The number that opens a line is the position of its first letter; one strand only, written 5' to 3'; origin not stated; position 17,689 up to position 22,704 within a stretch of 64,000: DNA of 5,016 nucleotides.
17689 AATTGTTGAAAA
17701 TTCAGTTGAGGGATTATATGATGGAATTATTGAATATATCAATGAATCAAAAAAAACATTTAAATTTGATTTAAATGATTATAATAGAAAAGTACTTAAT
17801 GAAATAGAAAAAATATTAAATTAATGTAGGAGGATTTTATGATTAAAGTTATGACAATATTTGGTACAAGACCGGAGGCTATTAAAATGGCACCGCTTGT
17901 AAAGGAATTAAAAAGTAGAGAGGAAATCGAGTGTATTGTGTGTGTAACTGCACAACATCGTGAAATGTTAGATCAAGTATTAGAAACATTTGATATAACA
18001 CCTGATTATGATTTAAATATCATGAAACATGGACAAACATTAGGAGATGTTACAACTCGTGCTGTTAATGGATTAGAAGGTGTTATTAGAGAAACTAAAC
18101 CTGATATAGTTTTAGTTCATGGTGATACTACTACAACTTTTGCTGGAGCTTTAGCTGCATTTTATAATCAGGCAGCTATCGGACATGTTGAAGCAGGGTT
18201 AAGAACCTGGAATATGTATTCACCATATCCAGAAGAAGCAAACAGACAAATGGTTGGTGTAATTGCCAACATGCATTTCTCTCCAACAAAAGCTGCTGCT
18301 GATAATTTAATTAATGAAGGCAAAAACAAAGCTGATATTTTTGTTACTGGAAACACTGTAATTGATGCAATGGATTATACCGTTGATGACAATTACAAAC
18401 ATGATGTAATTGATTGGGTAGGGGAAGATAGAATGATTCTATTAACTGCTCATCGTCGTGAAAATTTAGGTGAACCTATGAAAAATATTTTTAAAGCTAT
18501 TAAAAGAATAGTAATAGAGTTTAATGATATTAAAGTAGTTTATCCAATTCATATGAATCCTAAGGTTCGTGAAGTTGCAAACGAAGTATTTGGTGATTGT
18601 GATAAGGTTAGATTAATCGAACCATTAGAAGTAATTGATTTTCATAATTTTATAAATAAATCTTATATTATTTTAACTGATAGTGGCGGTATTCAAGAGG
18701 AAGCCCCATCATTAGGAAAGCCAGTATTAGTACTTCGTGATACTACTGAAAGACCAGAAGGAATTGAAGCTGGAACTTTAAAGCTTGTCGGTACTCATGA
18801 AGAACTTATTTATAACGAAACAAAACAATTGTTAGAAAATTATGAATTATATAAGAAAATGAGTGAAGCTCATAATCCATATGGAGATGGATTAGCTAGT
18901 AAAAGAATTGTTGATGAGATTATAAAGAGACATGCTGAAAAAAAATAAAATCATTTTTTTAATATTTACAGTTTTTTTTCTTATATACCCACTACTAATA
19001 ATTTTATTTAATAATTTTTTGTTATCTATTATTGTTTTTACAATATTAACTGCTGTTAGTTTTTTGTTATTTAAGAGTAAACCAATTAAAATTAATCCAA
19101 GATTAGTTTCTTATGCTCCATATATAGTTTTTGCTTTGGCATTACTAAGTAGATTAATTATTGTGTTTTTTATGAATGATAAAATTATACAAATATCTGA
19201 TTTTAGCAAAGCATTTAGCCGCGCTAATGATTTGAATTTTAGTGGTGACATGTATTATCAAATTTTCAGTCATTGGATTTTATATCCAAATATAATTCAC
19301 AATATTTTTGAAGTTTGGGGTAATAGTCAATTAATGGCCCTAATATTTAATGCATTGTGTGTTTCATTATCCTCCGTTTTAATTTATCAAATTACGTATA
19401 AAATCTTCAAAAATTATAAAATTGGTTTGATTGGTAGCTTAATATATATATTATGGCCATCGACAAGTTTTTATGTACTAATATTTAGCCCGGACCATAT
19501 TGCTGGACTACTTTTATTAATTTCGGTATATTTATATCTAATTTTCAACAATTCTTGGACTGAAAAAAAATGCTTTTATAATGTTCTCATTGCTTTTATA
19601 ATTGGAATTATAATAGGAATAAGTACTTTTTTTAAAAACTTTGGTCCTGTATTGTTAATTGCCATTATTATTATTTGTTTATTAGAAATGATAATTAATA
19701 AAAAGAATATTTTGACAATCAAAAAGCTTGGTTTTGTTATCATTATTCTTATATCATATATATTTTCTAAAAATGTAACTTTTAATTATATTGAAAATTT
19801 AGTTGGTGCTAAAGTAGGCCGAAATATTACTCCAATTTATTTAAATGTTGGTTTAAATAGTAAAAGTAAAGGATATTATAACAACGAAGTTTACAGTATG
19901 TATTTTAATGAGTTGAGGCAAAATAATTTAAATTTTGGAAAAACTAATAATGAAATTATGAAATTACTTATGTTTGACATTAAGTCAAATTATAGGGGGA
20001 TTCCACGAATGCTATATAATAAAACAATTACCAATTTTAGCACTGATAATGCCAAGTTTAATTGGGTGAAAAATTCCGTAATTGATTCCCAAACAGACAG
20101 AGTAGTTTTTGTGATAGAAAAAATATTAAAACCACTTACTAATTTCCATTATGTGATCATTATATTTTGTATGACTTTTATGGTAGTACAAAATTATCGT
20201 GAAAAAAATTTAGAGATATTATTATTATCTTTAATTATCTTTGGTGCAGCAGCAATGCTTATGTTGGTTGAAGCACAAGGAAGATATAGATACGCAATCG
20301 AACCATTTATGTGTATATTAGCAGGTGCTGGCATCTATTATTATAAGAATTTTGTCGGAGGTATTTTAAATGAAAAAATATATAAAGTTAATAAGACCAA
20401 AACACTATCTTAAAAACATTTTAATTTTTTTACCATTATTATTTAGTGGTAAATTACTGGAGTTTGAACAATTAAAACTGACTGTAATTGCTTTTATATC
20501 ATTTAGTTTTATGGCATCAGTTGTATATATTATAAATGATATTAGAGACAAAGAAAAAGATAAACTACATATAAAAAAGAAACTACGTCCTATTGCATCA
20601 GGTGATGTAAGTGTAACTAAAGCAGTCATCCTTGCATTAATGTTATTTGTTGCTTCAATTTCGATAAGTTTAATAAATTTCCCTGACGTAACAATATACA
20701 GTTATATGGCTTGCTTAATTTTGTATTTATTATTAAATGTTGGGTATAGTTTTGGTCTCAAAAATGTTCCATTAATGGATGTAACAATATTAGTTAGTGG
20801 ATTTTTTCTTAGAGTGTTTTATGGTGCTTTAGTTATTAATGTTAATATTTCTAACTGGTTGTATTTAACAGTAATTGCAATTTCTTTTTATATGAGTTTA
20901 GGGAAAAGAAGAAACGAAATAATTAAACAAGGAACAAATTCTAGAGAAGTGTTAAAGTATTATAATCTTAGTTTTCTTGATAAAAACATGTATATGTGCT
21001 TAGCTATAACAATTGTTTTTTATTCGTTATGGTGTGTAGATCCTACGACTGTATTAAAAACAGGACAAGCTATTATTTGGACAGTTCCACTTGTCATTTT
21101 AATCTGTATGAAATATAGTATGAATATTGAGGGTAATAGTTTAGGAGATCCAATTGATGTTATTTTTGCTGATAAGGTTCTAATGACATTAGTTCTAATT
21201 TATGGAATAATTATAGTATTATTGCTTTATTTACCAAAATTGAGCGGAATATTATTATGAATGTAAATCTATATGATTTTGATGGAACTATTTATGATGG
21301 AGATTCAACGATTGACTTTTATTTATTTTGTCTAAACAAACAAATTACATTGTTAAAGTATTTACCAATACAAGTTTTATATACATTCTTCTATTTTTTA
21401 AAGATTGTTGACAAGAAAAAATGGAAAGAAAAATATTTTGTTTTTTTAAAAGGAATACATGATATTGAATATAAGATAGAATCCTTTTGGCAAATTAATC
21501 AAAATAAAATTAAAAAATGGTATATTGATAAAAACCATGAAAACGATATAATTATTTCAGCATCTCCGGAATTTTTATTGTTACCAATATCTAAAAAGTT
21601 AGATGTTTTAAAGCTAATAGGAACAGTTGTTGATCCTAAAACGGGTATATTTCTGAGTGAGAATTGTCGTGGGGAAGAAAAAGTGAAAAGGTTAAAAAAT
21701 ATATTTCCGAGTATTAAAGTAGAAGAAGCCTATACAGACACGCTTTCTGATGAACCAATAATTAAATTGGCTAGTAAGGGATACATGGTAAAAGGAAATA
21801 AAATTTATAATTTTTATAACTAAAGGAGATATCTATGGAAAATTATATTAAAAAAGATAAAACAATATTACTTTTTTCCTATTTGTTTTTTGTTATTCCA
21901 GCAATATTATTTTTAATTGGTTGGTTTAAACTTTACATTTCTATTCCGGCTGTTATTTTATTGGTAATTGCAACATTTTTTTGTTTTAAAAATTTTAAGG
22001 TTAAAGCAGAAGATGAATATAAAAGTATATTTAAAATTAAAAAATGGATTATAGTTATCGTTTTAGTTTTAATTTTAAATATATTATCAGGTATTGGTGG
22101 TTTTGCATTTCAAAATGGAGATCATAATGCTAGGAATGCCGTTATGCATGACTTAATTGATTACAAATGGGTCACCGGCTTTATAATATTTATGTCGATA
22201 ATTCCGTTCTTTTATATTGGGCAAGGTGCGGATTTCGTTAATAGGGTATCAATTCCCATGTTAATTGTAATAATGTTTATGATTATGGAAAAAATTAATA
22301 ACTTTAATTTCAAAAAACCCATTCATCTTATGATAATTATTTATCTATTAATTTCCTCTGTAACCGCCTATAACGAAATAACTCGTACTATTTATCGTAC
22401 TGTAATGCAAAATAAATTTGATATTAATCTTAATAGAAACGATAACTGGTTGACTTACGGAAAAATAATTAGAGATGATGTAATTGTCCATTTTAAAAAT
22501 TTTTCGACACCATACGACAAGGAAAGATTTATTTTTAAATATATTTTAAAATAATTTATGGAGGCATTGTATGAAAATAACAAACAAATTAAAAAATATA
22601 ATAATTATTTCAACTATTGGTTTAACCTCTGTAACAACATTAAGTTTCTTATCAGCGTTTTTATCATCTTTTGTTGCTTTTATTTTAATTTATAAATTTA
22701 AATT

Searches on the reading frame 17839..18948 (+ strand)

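Call 28: search_protein_families(library=pfam, proteins=[window:17839-18948:+])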
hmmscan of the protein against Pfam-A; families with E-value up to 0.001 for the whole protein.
window:17839-18948:+ (369 aa): 1 family
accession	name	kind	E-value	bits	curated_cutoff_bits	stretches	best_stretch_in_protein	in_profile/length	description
PF02350.25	Epimerase_2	-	3.2e-124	414.7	30.6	1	22-361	1-346/347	UDP-N-acetylglucosamine 2-epimerase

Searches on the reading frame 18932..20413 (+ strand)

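Call 28: search_protein_families(library=pfam, proteins=[window:18932-20413:+])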
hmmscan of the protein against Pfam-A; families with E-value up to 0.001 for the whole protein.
window:18932-20413:+ (493 aa): 1 family
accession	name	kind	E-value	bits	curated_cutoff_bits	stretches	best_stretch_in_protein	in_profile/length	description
PF13231.12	PMT_2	-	8.2e-08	33.1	26.1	1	117-273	5-152/160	Dolichyl-phosphate-mannose-protein mannosyltransferase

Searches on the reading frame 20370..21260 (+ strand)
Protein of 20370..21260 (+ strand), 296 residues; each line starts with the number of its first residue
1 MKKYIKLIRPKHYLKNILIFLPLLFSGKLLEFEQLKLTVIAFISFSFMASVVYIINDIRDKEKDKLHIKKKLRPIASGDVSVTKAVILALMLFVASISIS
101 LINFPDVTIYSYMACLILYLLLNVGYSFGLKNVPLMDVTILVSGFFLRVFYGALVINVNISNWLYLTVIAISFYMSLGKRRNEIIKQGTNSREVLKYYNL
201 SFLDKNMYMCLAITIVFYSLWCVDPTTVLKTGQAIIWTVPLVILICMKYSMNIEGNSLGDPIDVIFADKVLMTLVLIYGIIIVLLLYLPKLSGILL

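Call 7: search_protein_families(library=pfam, proteins=[window:20370-21260:+])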
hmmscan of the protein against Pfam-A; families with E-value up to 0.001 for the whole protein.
window:20370-21260:+ (296 aa): 1 family
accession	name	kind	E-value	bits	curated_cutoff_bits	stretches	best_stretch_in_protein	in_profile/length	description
PF01040.23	UbiA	-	2.8e-16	60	34.2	1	35-228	19-206/250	UbiA prenyltransferase family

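Call 8: search_protein_families(library=ncbifam, proteins=[window:20370-21260:+])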
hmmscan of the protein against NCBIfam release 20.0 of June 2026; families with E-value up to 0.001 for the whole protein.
window:20370-21260:+ (296 aa): 15 families
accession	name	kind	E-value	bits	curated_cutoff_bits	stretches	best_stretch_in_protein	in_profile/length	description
NF008978.0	PRK12324.1-4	equivalog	2.1e-60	204.4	207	1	4-288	35-321/322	decaprenyl-phosphate phosphoribosyltransferase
NF008977.0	PRK12324.1-2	equivalog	7.4e-55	186.4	234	1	2-288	3-289/297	decaprenyl-phosphate phosphoribosyltransferase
NF006088.0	PRK08238.1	equivalog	1.5e-46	159.1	351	1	2-283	193-477/482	UbiA family prenyltransferase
NF008976.0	PRK12324.1-1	equivalog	2.6e-45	155.1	474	1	5-278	22-295/306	decaprenyl-phosphate phosphoribosyltransferase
NF009523.0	PRK12884.1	equivalog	3.1e-14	52.8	269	1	1-186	4-175/279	prenyltransferase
NF009521.0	PRK12882.1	equivalog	6.5e-10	38.7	296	1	2-172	6-169/280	geranylgeranylglycerol-phosphate geranylgeranyltransferase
TIGR01474.1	ubiA_proteo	equivalog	6.9e-09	35.6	275.45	1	2-121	2-125/282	4-hydroxybenzoate octaprenyltransferase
TIGR01473.1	cyoE_ctaB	equivalog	2e-08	34.4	210.3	1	2-120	1-119/281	heme o synthase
NF005742.0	PRK07566.1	equivalog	9.8e-07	28.2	313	1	5-120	32-148/315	chlorophyll synthase ChlG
TIGR01476.1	chlor_syn_BchG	subfamily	7.4e-06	25.6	212.3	1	4-102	3-102/283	(bacterio)chlorophyll synthase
TIGR01475.1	ubiA_other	subfamily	7.4e-06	25.6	180.8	1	2-175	3-169/282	UbiA-like polyprenyltransferase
NF009514.0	PRK12873.1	equivalog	7.4e-05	22.2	246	1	2-282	11-293/297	4-hydroxybenzoate polyprenyltransferase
NF003349.0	PRK04375.1-2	equivalog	0.0001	21.6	246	1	3-121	27-144/318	heme o synthase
TIGR02056.1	ChlG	equivalog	0.00016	21.4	436.45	1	36-102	54-118/306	chlorophyll synthase ChlG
NF003348.0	PRK04375.1-1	equivalog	0.00047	19.7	285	1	1-132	3-130/292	heme o synthase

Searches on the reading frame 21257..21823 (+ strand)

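Call 7: search_protein_families(library=pfam, proteins=[window:21257-21823:+])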
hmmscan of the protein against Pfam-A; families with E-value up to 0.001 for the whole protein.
window:21257-21823:+ (188 aa): 1 family
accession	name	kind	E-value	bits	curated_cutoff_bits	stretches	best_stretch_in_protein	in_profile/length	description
PF12710.13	HAD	-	5.3e-13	50.3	27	1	5-167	2-186/189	haloacid dehalogenase-like hydrolase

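Call 8: search_protein_families(library=ncbifam, proteins=[window:21257-21823:+])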
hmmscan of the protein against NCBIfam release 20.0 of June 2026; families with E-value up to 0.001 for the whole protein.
window:21257-21823:+ (188 aa): 4 families
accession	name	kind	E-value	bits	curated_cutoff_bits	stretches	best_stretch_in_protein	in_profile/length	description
TIGR01490.1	HAD-SF-IB-hyp1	subfamily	7.5e-18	65.5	98.3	1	5-179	3-197/202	HAD-IB family hydrolase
TIGR01488.1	HAD-SF-IB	subfamily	4.4e-11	43.1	45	1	5-172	3-177/177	HAD-IB family phosphatase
NF052360.1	HolPasePseu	equivalog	2.2e-05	24.2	280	0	96-179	106-198/218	histidinol-phosphatase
TIGR01545.1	YfhB_g-proteo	equivalog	0.00012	22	259.25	0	89-178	106-200/210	phosphatidylglycerophosphatase C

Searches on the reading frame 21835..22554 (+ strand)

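Call 7: search_protein_families(library=pfam, proteins=[window:21835-22554:+])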
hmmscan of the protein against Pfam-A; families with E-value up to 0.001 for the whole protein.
window:21835-22554:+ (239 aa): 0 families

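Call 8: search_protein_families(library=ncbifam, proteins=[window:21835-22554:+])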
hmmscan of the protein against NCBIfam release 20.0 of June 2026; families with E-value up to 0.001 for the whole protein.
window:21835-22554:+ (239 aa): 1 family
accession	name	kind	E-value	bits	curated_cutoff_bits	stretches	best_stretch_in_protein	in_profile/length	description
NF045887.1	PhCholSynPs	equivalog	0.00037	20.2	300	1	12-83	78-150/235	phosphatidylcholine synthase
